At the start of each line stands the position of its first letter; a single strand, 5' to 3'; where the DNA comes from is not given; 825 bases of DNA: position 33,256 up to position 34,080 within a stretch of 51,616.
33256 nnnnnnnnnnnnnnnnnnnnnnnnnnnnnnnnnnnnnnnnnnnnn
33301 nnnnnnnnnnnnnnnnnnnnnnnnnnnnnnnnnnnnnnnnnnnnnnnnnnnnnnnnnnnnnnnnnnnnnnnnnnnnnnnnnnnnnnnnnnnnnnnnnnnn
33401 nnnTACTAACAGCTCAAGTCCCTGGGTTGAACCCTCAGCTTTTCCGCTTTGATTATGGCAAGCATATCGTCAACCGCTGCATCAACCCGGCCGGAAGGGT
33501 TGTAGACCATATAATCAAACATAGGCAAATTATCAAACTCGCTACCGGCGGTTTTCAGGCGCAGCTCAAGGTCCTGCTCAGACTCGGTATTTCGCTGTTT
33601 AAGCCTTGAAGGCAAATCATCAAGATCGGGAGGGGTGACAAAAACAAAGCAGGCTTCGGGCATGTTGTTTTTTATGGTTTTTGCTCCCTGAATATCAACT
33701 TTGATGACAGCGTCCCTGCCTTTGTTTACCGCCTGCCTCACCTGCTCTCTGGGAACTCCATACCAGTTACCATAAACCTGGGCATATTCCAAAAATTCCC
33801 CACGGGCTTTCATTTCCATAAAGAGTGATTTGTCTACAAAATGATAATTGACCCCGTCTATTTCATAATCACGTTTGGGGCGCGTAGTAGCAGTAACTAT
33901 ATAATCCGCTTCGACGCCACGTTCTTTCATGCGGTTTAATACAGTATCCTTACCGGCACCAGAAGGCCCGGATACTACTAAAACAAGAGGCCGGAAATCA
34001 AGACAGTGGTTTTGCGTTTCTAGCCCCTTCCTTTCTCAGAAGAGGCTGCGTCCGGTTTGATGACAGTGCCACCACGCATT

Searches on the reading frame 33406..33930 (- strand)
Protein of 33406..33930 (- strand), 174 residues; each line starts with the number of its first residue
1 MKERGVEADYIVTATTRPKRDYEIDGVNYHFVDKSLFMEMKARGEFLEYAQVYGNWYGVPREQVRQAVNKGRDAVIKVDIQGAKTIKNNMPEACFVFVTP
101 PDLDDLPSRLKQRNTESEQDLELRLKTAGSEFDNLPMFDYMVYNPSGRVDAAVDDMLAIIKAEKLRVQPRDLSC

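Call 10: search_protein_families(library=pfam, proteins=[window:33406-33930:-], max_evalue=0.001)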
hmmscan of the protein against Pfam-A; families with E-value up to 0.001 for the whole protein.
window:33406-33930:- (174 aa): 1 family
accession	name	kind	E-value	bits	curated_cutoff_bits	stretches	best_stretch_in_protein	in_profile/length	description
PF00625.27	Guanylate_kin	-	4.8e-35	121.3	25.2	1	8-162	30-181/182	Guanylate kinase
